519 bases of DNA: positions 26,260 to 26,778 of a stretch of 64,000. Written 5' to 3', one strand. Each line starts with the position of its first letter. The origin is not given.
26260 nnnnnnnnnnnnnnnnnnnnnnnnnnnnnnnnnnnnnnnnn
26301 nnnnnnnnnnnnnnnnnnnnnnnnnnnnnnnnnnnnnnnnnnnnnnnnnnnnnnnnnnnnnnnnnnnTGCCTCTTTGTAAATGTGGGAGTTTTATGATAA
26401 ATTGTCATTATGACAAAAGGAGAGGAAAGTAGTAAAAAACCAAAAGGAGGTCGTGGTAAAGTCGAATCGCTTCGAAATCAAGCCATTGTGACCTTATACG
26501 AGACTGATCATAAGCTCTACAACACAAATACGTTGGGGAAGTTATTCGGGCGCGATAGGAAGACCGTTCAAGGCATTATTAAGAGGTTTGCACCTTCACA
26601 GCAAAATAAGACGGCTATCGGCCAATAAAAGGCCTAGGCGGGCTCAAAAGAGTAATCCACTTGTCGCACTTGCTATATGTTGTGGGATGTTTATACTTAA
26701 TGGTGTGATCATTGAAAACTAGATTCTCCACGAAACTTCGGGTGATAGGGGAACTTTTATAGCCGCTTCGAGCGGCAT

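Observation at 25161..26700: Four copies of a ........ motif embedded in promoter-like spacers around the int/xis module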

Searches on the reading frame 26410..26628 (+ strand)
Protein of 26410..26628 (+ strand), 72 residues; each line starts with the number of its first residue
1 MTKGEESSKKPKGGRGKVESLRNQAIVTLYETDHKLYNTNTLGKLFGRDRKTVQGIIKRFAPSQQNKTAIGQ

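Call 8: search_protein_families(library=pfam, proteins=[window:26410-26628:+], max_evalue=0.01)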
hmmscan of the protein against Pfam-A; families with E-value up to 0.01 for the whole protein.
window:26410-26628:+ (72 aa): 0 families

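Call 37: search_protein_families(library=pfam, proteins=[window:26410-26628:+], max_evalue=10)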
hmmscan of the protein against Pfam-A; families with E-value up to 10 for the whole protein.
window:26410-26628:+ (72 aa): 2 families
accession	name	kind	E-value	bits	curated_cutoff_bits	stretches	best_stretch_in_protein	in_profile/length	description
PF13384.12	HTH_23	-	0.043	14.1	24.6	1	25-60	9-41/50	Homeodomain-like domain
PF13518.12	HTH_28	-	0.14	12.7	25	1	42-60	18-36/52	Helix-turn-helix domain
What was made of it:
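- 26410..26628 (+): 72-aa helix-turn-helix protein, the candidate binder of the motif. Weak Pfam match to HTH_23 (call 37).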

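Call 54: find_homologous_proteins(query=window:26410-26625:+, max_evalue=0.01)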
Query window:26410-26625:+ (72 aa): 12 proteins with E <= 0.01 among 12 candidates.
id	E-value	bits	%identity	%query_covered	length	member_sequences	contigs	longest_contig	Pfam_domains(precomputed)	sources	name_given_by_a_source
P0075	1.4e-39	150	100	100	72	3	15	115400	-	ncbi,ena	-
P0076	5.2e-26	107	83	83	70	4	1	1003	-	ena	-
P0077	8.3e-26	106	74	96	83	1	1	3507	-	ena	-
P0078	8.8e-26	106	74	96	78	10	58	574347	-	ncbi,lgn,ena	-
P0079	6.7e-25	104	86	79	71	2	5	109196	-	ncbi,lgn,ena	-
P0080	8.7e-25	103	77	86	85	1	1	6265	-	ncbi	-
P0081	1.7e-24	102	74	94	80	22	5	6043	-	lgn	-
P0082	1.7e-24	102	74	94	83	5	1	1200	-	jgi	jgi:hypothetical protein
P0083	2.4e-24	102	76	88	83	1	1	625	-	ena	-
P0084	6.3e-24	100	81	79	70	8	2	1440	-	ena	-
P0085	2.6e-23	99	72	93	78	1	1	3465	-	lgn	-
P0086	3.6e-22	95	70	92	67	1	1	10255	-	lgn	-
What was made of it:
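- Its family is as narrow as the motif (call 54).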

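Call 63: predict_structure(alignment_id=A3)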
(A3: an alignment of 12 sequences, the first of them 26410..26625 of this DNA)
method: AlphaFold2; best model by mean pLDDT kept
length: 72 residues; sequences in the alignment: 12
mean_pLDDT: 75.8   pTM: 0.58
mean pLDDT of the five models: 75.8, 75.6, 75.3, 75.1, 74.5
residues with pLDDT >= 90: 29; 70-90: 18; 50-70: 15; < 50: 10
segments of 3 or more residues with pLDDT < 50: 1-7
pLDDT, mean of each block of 10 residues (from residue 1): 47 68 91 90 92 90 60 42
secondary structure, 60 per line:
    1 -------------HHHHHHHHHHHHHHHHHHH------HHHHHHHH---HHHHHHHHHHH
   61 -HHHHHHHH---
elements in order: H14-32 H39-46 H50-60 H62-69
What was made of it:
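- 26410..26628 (+): Predicted as a three-helix bundle, with pLDDT about 90 over residues 20-60 (call 63).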

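Call 65: fold_search(model_id=the predicted structure, library=pdb)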
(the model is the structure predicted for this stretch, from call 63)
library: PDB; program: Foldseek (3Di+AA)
matches with E <= 10: 194; with E <= 0.001: 0
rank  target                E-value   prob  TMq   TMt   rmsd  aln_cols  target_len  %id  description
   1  9hqv_Bz               1.1e-01  1.00  0.57  0.21   3.1        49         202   22  Cryo-EM structure of the small subunit of the mitochondrial ribosome from Toxoplasma gondii (released 2025-06-11)
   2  9fia_BK               3.3e-01  0.99  0.56  0.22   3.3        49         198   22  SSU(body) structure derived from the SSU sample of the mitoribosome from T. gondii. (released 2024-12-11)
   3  8a22_Yc               4.2e-01  0.99  0.57  0.27   3.5        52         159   13  Structure of the mitochondrial ribosome from Polytomella magna (released 2022-11-16)
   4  6xyw_BD               1.0e+00  0.95  0.60  0.22   3.4        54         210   15  Structure of the plant mitochondrial ribosome (released 2020-04-15)
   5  2ia0_A                1.5e+00  0.72  0.46  0.24   3.1        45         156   18  Transcriptional Regulatory Protein PF0864 From Pyrococcus Furiosus a Member of the ASNC Family (PF0864) (released 2006-10-31)
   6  4yrv_A                1.7e+00  0.69  0.47  0.14   4.1        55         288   18  Crystal structure of Anabaena transcription factor HetR complexed with 21-bp DNA from hetP promoter (released 2015-12-02)
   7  4hri_A                1.7e+00  0.63  0.47  0.14   3.4        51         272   18  Crystal structure of HetR in complex with a 21-bp palindromic DNA at the upstream of the hetP promoter from Anabaena (released 2013-04-17)
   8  6p0u_B                1.7e+00  0.60  0.45  0.39   2.8        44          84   16  Crystal structure of ternary DNA complex " FX(1-2)-2Xis" containing E. coli Fis and phage lambda Xis (released 2019-06-19)
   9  6m10_D                1.8e+00  0.44  0.40  0.37   3.6        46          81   22  Crystal structure of PA4853 (Fis) from Pseudomonas aeruginosa (released 2020-05-13)
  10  4pcq_C                1.9e+00  0.63  0.48  0.25   4.7        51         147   20  Crystal Structure of MtbAldR (Rv2779c) (released 2015-05-06)
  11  9evs_e                2.0e+00  0.87  0.58  0.18   3.8        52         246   15  Structure of the flowering plant mitoribosome with P-site tRNA (released 2025-09-03)
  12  7pua_Ca               2.0e+00  0.82  0.60  0.10   3.3        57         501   16  Middle assembly intermediate of the Trypanosoma brucei mitoribosomal small subunit (released 2022-03-02)
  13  4yrv_B                2.0e+00  0.57  0.46  0.14   4.0        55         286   16  Crystal structure of Anabaena transcription factor HetR complexed with 21-bp DNA from hetP promoter (released 2015-12-02)
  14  6p0s_B                2.0e+00  0.51  0.46  0.41   3.0        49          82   14  Crystal structure of ternary DNA complex "FX2" containing E. coli Fis and phage lambda Xis (released 2019-06-19)
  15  6m10_B                2.0e+00  0.47  0.41  0.38   3.0        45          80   20  Crystal structure of PA4853 (Fis) from Pseudomonas aeruginosa (released 2020-05-13)
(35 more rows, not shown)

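Call 66: find_encoding_contigs(protein=P0078, flank=10000, max_places=4)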
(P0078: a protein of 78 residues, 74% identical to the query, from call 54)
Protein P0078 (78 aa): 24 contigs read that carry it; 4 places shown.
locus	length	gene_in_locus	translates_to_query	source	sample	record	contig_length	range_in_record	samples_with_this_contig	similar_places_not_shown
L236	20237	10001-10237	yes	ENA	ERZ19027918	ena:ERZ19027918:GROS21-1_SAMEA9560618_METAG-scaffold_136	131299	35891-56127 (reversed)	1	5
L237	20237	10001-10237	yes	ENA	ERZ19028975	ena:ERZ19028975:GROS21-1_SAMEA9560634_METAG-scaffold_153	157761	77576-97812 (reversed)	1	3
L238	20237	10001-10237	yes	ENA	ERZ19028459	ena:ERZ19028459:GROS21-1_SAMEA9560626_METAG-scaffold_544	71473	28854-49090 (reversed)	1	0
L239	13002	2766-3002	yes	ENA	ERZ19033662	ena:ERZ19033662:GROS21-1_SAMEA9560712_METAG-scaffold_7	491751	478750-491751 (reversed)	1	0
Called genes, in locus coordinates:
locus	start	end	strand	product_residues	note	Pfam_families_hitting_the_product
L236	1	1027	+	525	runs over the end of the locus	PF12161:HsdM_N, PF02384:N6_Mtase, PF05175:MTS (faint)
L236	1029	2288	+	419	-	-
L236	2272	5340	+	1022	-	PF04313:HSDR_N, PF00270:DEAD, PF04851:ResIII, PF18766:SWI2_SNF2, PF22679:T1R_D3-like, PF12008:EcoR124_C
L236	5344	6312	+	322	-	PF18144:SMODS (weak)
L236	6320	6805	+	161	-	-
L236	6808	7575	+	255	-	PF12705:PDDEXK_1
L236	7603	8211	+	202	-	PF10544:T5orf172, PF13455:MUG113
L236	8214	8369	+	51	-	-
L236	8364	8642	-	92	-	-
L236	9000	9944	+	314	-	PF00589:Phage_integrase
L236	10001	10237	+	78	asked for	-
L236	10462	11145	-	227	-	-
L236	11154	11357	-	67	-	-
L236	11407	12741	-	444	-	PF01551:Peptidase_M23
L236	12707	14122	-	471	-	PF00749:tRNA-synt_1c, PF19269:Anticodon_2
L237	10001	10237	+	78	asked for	-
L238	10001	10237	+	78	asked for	-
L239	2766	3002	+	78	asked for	-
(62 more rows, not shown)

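Call 75: search_protein_families(library=padloc, proteins=[window:26410-26628:+], max_evalue=0.00001)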
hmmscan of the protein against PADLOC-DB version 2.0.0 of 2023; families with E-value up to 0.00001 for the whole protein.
window:26410-26628:+ (72 aa): 0 families

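Call 84: search_protein_representatives(alignment_id=A3)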
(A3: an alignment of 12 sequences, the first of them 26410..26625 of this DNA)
Query: 12 sequences, 72 profile positions. Proteins with E-value up to 0.001 (for the whole library): 17; up to 1e-10: 6; up to 1e-30: 1. The best 17 are listed.
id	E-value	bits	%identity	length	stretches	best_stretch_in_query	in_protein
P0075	5.3e-38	144.6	-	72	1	1-70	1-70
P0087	2.5e-21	91.2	-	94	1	3-63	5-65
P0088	6.1e-15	70.8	-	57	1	9-59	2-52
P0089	8.3e-13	63.9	-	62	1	8-58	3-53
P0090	1.1e-12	63.6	-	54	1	8-58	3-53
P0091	1.8e-11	59.6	-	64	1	8-59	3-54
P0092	7.4e-10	54.5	-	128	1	7-61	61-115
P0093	2.8e-09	52.6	-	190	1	6-56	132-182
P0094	2.0e-08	49.9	-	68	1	8-61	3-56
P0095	2.6e-08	49.5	-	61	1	9-60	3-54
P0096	9.1e-08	47.8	-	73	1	6-59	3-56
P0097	3.3e-05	39.6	-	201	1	7-58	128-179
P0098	4.5e-05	39.1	-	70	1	9-59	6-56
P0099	1.2e-04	37.8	-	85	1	5-59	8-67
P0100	2.4e-04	36.8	-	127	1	5-55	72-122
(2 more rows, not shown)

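Call 86: search_protein_families(library=pfam, proteins=[P0092, P0093, P0097, P0100, P0087, P0099], max_evalue=0.1)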
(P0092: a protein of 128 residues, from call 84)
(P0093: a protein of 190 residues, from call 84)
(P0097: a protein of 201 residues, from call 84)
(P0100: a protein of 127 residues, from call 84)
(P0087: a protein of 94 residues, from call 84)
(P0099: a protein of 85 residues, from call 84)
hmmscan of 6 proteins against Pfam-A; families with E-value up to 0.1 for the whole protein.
P0092 (128 aa): 1 family
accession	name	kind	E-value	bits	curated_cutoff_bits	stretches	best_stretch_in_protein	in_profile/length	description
PF13112.11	DUF3965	-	0.067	12.8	22.1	0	66-122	224-276/291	Protein of unknown function (DUF3965)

P0093 (190 aa): 0 families

P0097 (201 aa): 2 families
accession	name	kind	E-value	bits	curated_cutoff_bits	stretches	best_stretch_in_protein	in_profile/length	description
PF12824.13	MRP-L20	-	0.012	16.2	30.4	1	121-182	67-129/164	Mitochondrial ribosomal protein subunit L20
PF04828.22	GFA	-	0.096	13.2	24.3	0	88-124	22-59/115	Glutathione-dependent formaldehyde-activating enzyme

P0100 (127 aa): 2 families
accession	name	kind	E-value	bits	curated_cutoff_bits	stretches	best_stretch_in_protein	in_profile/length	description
PF04545.22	Sigma70_r4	-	0.0016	18.4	24.1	1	92-125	11-42/50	Sigma-70, region 4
PF12824.13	MRP-L20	-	0.057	14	30.4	1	92-126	93-127/164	Mitochondrial ribosomal protein subunit L20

P0087 (94 aa): 2 families
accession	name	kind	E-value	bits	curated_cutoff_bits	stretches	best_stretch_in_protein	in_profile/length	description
PF13551.12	HTH_29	-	0.013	16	28.1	1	48-85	22-60/64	Winged helix-turn helix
PF12824.13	MRP-L20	-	0.081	13.6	30.4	1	27-75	93-141/164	Mitochondrial ribosomal protein subunit L20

P0099 (85 aa): 3 families
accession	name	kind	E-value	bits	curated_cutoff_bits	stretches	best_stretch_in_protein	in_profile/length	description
PF13518.12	HTH_28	-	0.018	15.6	25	1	44-69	14-37/52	Helix-turn-helix domain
PF12824.13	MRP-L20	-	0.028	15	30.4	1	20-61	80-121/164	Mitochondrial ribosomal protein subunit L20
PF01978.25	TrmB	-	0.062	13.6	25.6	1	45-69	23-47/68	Sugar-specific transcriptional regulator TrmB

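Call 87: find_encoding_contigs(protein=P0087, flank=4000, max_places=3)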
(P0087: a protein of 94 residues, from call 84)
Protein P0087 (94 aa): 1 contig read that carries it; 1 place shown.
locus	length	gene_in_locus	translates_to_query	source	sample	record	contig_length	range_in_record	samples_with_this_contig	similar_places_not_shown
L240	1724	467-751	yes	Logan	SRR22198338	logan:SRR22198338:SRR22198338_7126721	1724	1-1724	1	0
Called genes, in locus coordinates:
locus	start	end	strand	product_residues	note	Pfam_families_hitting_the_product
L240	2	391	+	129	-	?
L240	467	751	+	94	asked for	-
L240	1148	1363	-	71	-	-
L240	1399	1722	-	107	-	?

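Call 89: find_encoding_contigs(protein=P0091, flank=5000, max_places=3)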
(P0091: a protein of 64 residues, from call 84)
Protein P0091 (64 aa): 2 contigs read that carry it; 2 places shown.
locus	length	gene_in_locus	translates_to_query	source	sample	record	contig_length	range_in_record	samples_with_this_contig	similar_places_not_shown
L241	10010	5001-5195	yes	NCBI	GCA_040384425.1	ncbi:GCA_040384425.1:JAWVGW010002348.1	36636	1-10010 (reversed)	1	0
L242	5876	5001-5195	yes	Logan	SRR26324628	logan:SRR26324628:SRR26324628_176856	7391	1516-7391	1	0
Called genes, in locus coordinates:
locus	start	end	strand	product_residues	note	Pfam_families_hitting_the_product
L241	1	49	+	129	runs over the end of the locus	-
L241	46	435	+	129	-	-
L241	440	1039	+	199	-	PF01844:HNH, PF14279:HNH_5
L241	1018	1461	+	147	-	-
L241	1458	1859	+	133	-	PF05257:CHAP (faint)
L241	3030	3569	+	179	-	-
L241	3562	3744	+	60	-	-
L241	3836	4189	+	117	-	PF01464:SLT, PF18896:SLT_3 (weak)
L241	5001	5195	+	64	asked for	-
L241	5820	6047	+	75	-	-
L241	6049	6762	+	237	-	PF03837:RecT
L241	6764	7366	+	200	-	PF09588:YqaJ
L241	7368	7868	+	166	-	-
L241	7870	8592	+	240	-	-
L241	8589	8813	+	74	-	-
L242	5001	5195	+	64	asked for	-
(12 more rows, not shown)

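Call 90: find_encoding_contigs(protein=P0096, flank=5000, max_places=3)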
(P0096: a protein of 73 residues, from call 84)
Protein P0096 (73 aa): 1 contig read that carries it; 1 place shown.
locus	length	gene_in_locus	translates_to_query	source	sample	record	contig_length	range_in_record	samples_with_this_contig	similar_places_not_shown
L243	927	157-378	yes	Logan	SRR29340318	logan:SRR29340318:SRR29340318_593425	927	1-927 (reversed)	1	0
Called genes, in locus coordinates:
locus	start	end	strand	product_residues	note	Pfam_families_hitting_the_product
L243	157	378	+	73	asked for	-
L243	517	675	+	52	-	-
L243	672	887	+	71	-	-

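Call 94: find_encoding_contigs(protein=P0089, flank=5000, max_places=4)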
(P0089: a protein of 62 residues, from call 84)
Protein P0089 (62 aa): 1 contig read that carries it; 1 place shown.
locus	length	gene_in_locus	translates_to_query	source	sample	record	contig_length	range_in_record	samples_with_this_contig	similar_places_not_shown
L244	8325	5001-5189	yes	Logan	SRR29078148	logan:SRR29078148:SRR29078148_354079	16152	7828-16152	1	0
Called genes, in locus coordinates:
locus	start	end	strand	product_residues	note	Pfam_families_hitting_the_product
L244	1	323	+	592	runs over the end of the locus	-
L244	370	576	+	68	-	-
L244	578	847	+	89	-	-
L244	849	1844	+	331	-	-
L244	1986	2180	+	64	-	-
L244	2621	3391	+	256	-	PF13482:RNase_H_2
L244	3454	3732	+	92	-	-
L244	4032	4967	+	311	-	PF02899:Phage_int_SAM_1 (faint), PF00589:Phage_integrase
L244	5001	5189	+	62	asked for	-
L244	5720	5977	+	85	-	-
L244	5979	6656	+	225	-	PF03837:RecT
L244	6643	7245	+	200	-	PF09588:YqaJ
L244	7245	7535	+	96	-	-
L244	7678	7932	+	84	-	-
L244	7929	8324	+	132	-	?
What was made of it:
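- On Prophage int/xis module: Distant homologues of the gene pair do sit in phage contigs (calls 89, 94), so the ancestry may be phage.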
